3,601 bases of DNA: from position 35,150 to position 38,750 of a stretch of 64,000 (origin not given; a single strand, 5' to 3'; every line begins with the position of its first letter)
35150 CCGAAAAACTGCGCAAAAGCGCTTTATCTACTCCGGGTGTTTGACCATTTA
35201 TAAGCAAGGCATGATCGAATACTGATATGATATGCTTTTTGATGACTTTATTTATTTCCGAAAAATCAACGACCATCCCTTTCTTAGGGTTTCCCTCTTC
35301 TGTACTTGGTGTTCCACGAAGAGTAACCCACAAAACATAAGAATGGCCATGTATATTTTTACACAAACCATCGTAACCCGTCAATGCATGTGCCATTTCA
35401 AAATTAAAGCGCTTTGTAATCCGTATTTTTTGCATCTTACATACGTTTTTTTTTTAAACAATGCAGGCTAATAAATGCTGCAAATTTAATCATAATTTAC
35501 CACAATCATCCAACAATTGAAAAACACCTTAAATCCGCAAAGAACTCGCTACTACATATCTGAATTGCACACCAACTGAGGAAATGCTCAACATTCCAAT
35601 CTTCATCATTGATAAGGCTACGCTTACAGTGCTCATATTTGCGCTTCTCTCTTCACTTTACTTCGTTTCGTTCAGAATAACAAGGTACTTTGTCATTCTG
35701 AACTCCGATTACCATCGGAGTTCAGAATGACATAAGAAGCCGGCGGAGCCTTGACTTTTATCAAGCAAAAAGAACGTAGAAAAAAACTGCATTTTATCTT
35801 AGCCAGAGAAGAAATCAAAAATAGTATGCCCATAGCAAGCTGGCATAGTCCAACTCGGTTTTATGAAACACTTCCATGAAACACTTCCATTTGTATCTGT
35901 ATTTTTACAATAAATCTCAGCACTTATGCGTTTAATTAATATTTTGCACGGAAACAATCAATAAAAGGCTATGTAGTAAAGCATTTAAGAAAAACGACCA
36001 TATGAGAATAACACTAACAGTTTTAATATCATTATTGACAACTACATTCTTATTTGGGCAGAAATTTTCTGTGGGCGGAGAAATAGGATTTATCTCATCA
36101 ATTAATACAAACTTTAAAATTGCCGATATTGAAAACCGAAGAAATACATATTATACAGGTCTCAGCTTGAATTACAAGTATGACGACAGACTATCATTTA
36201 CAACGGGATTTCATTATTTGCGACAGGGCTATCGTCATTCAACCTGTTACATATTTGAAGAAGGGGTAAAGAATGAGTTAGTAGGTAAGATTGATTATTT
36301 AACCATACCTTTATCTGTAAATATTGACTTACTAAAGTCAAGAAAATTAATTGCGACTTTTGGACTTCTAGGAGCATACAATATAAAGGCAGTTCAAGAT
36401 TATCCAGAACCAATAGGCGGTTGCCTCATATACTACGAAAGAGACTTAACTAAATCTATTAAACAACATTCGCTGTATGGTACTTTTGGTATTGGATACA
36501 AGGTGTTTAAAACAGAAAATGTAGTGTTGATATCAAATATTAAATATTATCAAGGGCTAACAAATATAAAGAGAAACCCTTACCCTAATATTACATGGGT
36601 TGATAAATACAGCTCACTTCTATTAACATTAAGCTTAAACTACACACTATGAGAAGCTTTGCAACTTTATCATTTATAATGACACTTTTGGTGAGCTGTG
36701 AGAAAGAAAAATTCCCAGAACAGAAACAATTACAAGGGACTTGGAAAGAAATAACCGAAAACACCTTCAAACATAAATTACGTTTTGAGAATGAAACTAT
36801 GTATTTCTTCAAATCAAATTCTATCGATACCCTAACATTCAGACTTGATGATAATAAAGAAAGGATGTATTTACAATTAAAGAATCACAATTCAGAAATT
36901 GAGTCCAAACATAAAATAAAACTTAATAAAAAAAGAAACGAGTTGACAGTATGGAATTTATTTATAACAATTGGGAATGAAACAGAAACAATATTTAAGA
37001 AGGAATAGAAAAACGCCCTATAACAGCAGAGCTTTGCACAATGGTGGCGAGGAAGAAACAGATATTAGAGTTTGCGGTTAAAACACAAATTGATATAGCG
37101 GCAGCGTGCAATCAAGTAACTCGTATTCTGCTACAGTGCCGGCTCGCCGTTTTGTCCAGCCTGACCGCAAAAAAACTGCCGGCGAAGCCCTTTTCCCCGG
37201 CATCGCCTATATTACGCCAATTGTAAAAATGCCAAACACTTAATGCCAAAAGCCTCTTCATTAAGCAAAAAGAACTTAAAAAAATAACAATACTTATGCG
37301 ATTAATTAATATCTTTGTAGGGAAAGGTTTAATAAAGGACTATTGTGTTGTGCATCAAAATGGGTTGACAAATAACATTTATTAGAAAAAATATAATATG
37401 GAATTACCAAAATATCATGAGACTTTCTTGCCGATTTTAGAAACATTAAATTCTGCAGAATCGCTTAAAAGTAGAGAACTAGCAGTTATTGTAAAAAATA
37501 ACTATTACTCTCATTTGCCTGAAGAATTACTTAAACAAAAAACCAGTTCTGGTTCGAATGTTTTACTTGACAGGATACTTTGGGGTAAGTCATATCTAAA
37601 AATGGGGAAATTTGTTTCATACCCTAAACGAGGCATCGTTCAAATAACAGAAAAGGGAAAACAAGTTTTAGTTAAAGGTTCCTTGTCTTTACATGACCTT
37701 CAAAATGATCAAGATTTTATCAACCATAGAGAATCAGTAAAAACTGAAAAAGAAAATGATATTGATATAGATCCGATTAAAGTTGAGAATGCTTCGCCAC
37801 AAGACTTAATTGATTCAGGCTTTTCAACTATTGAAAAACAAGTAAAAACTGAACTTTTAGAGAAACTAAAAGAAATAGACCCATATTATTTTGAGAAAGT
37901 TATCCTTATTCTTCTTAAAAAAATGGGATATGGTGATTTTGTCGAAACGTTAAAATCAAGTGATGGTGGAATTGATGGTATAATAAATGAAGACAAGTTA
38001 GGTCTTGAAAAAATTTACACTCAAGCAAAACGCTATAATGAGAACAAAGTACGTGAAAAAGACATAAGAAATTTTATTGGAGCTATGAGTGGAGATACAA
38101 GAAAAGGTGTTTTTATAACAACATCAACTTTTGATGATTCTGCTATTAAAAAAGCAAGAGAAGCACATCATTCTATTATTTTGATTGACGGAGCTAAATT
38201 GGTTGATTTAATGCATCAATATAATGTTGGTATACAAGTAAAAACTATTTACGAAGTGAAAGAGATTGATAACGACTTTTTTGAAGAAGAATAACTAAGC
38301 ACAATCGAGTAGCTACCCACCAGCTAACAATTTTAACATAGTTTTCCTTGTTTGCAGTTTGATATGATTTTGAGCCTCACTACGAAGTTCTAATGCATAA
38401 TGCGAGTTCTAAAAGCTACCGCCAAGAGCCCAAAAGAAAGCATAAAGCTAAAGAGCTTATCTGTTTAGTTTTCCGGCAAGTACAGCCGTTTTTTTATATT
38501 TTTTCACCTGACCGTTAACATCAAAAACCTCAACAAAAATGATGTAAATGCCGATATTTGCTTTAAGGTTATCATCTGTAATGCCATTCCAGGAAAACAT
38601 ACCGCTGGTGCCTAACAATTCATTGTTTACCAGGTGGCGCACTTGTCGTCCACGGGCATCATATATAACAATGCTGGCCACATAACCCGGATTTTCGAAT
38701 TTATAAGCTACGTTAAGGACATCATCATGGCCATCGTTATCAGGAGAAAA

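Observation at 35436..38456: AT-rich three-gene accessory island (beta-barrel plus coupled lipoprotein, then Mrr) between queD and the LTD surface-protein gene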

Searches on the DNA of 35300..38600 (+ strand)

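Call 25: search_rna_families(source=window, start=35300, end=38600, threshold=evalue, max_evalue=1)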
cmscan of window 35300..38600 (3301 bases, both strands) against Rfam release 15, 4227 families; matches with E-value up to 1: 0.
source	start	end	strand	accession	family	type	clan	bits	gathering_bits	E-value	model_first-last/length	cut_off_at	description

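Call 63: search_with_rna_model(model_id=R1, sources=[L030, L031, L032, L034, L035, L036], max_evalue=1)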
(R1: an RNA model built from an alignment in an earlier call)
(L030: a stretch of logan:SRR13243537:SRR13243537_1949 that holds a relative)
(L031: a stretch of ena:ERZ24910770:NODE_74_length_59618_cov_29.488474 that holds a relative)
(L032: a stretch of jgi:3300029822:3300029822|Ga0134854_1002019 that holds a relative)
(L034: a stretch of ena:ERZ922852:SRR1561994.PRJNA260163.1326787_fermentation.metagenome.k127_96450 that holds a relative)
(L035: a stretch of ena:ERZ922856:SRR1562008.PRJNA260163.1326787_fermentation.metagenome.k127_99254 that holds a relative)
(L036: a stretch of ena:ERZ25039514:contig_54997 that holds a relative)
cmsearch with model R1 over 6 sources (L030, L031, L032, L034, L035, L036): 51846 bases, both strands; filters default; matches with E-value up to 1: 0.
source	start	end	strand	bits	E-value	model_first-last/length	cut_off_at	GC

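Call 77: search_with_rna_model(model_id=R1, sources=[L037, L038], max_evalue=5)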
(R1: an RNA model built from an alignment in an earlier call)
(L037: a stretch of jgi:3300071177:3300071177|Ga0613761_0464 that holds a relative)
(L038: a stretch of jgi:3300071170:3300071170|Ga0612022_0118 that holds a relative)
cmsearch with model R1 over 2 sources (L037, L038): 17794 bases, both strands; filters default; matches with E-value up to 5: 2.
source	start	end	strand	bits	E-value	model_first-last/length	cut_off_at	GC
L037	2440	2485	-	11.7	0.21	17-62/82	no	0.3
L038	2440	2485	-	11.7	0.21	17-62/82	no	0.3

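Call 93: search_dna_similar(query=window:37250-38460:+, collection=plasmids, mode=distant, max_rows=12)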
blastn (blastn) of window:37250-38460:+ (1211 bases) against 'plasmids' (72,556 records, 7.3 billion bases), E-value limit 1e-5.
Records with a match: 1; places in all: 1; records where one place covers at least 80% of the query: 0.
Best place of each record, by identity: 60-80% 1.
By first word of the organism name: Chondrinema 1.
By predicted mobility (MOB-suite, as given by PLSDB): non-mobilizable 1.
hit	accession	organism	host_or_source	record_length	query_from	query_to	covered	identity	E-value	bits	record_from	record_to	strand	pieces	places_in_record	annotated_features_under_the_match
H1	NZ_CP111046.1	Chondrinema litorale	Seaweed,red alga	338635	540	1035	41%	76.9%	2e-99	371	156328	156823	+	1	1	restriction endonuclease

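Call 95: search_with_rna_model(model_id=R1, sources=[L039, L040, L041, L042, L047], max_evalue=1, show_alignments=2)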
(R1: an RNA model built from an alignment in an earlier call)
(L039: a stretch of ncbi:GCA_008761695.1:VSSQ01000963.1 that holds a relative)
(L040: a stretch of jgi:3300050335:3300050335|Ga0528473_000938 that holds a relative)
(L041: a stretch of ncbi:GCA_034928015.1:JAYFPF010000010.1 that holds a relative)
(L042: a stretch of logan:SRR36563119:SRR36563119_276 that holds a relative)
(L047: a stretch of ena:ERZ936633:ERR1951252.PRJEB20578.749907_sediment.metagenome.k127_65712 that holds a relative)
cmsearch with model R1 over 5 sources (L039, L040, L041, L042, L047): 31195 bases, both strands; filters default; matches with E-value up to 1: 0.
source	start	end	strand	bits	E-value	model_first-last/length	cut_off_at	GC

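Call 97: search_with_rna_model(model_id=R1, source=L039, filters=off, max_evalue=10, show_alignments=3)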
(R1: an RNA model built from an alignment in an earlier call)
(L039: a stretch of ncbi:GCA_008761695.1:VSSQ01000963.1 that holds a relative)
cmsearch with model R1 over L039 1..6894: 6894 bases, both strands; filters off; matches with E-value up to 10: 12.
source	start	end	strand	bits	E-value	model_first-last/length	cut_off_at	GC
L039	4425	4470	+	5.8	2.8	17-62/82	no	0.28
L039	1572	1642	-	5.4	3.5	1-82/82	no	0.48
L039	4032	4061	-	4.9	4.9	1-82/82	no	0.2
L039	4923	4951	-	4.9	4.9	1-82/82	no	0.31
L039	3590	3645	+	4.7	5.4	1-82/82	no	0.36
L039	1335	1380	+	4.6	5.8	17-62/82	no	0.33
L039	6693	6727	-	4.6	5.9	1-82/82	no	0.49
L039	874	939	+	4.2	7.5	1-82/82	no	0.32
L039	3248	3280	-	4.1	7.8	1-82/82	no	0.42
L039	2817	2877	+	4.1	7.9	1-82/82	no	0.33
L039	5342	5375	-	3.8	9.3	1-82/82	no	0.44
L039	1070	1139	+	3.8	9.6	1-82/82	no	0.29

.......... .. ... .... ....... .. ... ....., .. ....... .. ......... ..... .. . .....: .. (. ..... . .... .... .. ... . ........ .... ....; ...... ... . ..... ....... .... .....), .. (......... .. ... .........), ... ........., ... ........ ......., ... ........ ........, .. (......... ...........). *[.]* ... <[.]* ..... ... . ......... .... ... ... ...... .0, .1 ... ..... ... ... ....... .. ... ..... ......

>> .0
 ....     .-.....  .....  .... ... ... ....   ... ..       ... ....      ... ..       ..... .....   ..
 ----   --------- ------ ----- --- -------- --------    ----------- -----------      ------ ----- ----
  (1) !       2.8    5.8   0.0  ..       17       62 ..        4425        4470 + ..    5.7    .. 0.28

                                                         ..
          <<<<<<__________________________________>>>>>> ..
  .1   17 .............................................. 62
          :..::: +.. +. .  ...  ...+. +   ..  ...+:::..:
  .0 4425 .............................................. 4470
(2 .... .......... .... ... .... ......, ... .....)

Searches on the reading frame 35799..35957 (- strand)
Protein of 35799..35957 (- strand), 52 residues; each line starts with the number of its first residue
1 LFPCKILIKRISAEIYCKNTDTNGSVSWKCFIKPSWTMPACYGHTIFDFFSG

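Call 7: search_protein_families(library=pfam, proteins=[window:35799-35957:-], max_evalue=0.1)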
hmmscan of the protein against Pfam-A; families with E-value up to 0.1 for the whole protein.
window:35799-35957:- (52 aa): 0 families
